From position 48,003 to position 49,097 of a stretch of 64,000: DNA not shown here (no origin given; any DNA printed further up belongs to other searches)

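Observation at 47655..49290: AT-rich DUF3800-type gene bracketed by nested inverted repeats between the radical SAM gene and rodA (candidate cargo or invertible element)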

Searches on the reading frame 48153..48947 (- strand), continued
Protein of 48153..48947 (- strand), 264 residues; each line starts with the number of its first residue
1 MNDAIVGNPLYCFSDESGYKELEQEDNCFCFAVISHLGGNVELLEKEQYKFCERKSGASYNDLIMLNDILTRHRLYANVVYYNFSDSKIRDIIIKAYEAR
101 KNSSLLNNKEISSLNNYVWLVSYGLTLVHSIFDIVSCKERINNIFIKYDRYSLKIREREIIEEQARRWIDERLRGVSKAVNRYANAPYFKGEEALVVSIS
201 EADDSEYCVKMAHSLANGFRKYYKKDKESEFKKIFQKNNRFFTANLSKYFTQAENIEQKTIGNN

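Call 44: predict_structure(alignment_id=A2)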
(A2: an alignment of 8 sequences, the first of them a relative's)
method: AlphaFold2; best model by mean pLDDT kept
length: 264 residues; sequences in the alignment: 8
mean_pLDDT: 79.1   pTM: 0.81
mean pLDDT of the five models: 79.1, 78.6, 78.5, 78.4, 77.1
residues with pLDDT >= 90: 70; 70-90: 138; 50-70: 36; < 50: 20
segments of 3 or more residues with pLDDT < 50: 1-6, 253-264
pLDDT, mean of each block of 10 residues (from residue 1): 50 90 79 86 72 67 90 93 86 87 85 86 88 81 85 77 79 73 60 74 84 92 92 88 87 42 33
secondary structure, 60 per line:
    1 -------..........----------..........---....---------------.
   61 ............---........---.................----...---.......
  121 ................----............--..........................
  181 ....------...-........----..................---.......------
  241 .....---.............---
elements in order: E8-17 E28-37 H41-44 H60-72 E76-83 H87-103 H114-136 E141-149 H155-184 E195-202 H207-224 H228-234 E241-245 H249-261

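Call 48: fold_search(model_id=the predicted structure, library=pdb)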
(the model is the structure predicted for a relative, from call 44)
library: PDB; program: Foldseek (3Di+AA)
matches with E <= 10: 666; with E <= 0.001: 1
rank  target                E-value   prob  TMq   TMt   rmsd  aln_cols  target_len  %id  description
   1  1eke_B                1.1e-04  1.00  0.43  0.49   8.9       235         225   14  CRYSTAL STRUCTURE OF CLASS II RIBONUCLEASE H (RNASE HII) WITH MES LIGAND (released 2000-09-13)
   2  3kio_A                5.9e-03  0.98  0.36  0.37   8.3       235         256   11  mouse RNase H2 complex (released 2009-11-17)
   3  1x9j_A                1.1e-01  0.16  0.24  0.18  16.2       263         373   10  Structure of butyrate kinase 2 reveals both open- and citrate-induced closed conformations: implications for substrate (released 2005-08-30)
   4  3n4p_C                1.6e-01  0.33  0.28  0.33  16.2       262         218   11  Human cytomegalovirus terminase nuclease domain (released 2010-10-06)
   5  2qm1_B                1.7e-01  0.21  0.24  0.21  13.0       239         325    9  Crystal structure of glucokinase from Enterococcus faecalis (released 2007-07-31)
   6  4ibn                  2.1e-01  0.28  0.25  0.30  14.2       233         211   10  Crystal structure of LC9-RNase H1, a type 1 RNase H with the type 2 active-site motif (released 2013-03-20)
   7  3n4q_C                2.1e-01  0.21  0.26  0.30  16.5       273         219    8  Human cytomegalovirus terminase nuclease domain, Mn soaked (released 2010-10-13)
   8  1mwm_A                2.2e-01  0.13  0.19  0.16  14.6       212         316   10  ParM from plasmid R1 ADP form (released 2003-01-28)
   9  6bzf_A                2.4e-01  0.25  0.21  0.26  12.8       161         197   13  Structure of S. cerevisiae Zip2:Spo16 complex, C2 form (released 2018-02-14)
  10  1z05                  2.4e-01  0.23  0.27  0.20  16.5       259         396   12  Crystal structure of the ROK family transcriptional regulator, homolog of E.coli MLC protein. (released 2005-03-08)
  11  4wbq_B                2.5e-01  0.11  0.21  0.29  19.2       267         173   11  Crystal structure of the exonuclease domain of QIP (QDE-2 interacting protein) solved by native-SAD phasing. (released 2014-12-10)
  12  4iox_A                2.7e-01  0.20  0.26  0.29  11.3       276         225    8  The structure of the herpes simplex virus DNA-packaging motor pUL15 C-terminal nuclease domain provides insights into  (released 2013-05-01)
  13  1x9j_F                2.7e-01  0.12  0.23  0.18  16.3       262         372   10  Structure of butyrate kinase 2 reveals both open- and citrate-induced closed conformations: implications for substrate (released 2005-08-30)
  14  8d8k_K                3.2e-01  0.08  0.15  0.25  15.2       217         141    7  Yeast mitochondrial small subunit assembly intermediate (State 2) (released 2022-12-21)
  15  3n4p_A                3.4e-01  0.18  0.26  0.30  15.7       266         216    9  Human cytomegalovirus terminase nuclease domain (released 2010-10-06)
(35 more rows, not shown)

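Call 57: find_encoding_contigs(protein=P0002, flank=4000, max_places=3)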
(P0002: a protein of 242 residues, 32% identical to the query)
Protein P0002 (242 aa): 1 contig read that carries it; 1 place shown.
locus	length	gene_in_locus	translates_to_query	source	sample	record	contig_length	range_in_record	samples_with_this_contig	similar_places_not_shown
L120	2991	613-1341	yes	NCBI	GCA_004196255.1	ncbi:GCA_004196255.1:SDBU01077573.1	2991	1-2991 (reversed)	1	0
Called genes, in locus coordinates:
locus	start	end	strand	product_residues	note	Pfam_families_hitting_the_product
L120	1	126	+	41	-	?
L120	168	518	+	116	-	-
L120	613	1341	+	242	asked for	-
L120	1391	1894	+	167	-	-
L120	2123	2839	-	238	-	-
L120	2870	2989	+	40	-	?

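Call 58: find_encoding_contigs(protein=P0004, flank=4000, max_places=3)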
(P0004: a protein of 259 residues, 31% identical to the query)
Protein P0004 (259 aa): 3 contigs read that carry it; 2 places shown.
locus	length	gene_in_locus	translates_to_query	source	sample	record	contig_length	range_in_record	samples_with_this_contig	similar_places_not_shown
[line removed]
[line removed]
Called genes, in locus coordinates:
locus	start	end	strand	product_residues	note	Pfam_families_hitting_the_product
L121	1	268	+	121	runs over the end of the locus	-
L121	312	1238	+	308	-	PF01555:N6_N4_Mtase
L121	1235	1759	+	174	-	-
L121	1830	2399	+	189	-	-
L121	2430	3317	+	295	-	PF18928:DUF5677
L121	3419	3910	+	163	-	-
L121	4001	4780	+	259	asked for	-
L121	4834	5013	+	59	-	PF04218:CENP-B_N (weak), PF01381:HTH_3 (weak), PF13443:HTH_26 (weak)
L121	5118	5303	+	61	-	PF12728:HTH_17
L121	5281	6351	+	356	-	PF13102:Phage_int_SAM_5, PF00589:Phage_integrase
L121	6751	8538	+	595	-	PF12895:ANAPC3 (faint), PF00515:TPR_1 (faint), PF07719:TPR_2 (faint), PF13174:TPR_6 (faint), PF13374:TPR_10 (faint), PF13424:TPR_12 (faint), PF13428:TPR_14 (faint), PF13432:TPR_16, +6 more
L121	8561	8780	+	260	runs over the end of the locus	PF00535:Glycos_transf_2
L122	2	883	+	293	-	?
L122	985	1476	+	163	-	-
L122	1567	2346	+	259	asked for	-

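Call 59: find_encoding_contigs(protein=P0005, flank=4000, max_places=3)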
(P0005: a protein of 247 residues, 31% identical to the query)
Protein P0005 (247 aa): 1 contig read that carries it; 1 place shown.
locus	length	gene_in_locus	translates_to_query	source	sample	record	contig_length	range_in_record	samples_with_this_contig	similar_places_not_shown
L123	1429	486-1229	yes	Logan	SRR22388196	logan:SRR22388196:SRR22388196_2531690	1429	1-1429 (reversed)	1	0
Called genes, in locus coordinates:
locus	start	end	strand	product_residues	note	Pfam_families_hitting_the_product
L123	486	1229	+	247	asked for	-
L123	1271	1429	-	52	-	?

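Call 70: search_protein_families(library=pfam, proteins=[P0002, P0003, P0004, P0005, P0006, P0007, P0008], max_evalue=1)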
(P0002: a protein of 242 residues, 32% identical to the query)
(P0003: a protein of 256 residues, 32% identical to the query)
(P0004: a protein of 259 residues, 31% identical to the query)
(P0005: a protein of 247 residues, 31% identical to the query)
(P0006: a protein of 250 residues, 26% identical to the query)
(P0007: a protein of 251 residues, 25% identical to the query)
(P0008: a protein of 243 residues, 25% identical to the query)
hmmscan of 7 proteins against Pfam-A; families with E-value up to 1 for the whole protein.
P0002 (242 aa): 1 family
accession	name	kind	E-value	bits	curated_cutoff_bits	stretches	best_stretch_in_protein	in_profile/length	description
PF12686.12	DUF3800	-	0.055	14.6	21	1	1-80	2-63/149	Protein of unknown function (DUF3800)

P0003 (256 aa): 2 families
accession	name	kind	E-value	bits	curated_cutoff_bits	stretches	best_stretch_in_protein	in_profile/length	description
PF12686.12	DUF3800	-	0.00024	22.3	21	1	11-179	1-97/149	Protein of unknown function (DUF3800)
PF08497.15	Radical_SAM_N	-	0.014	15.1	25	1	170-204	131-164/301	Radical SAM N-terminal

P0004 (259 aa): 1 family
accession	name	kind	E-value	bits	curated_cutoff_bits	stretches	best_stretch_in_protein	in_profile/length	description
PF15562.11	Imm17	-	0.13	12.6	25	1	223-245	22-44/61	Immunity protein 17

P0005 (247 aa): 0 families

P0006 (250 aa): 0 families

P0007 (251 aa): 1 family
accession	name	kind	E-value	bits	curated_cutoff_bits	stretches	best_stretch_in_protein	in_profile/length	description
PF01326.24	PPDK_N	-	0.13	12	27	1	104-194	57-103/328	Pyruvate phosphate dikinase, AMP/ATP-binding domain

P0008 (243 aa): 1 family
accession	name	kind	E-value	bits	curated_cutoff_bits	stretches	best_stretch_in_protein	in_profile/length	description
PF12686.12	DUF3800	-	0.01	17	21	1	16-169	1-96/149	Protein of unknown function (DUF3800)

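Call 71: search_protein_families(library=ncbifam, alignment_id=A2, max_evalue=1)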
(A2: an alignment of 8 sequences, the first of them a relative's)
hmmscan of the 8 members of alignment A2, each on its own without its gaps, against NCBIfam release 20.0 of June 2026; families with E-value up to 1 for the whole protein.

A. member 1, P0001 (264 aa): 1 family
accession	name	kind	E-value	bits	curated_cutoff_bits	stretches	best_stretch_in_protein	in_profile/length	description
TIGR00188.1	rnpA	equivalog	0.062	13.5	38.35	1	227-257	9-39/111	ribonuclease P protein component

B. families by the number of members that match (of 8 scanned): 5 families
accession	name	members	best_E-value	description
TIGR03904.1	SAM_YgiQ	1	0.0053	YgiQ family radical SAM protein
NF007491.0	PRK10086.1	1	0.01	DNA-binding transcriptional regulator DsdC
TIGR00188.1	rnpA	1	0.062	ribonuclease P protein component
NF006161.0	PRK08305.1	1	0.13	dipicolinate synthase subunit B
NF052366.1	photon_PedR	1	0.26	photosynthetic electron transport-dependent transcriptional regulator PedR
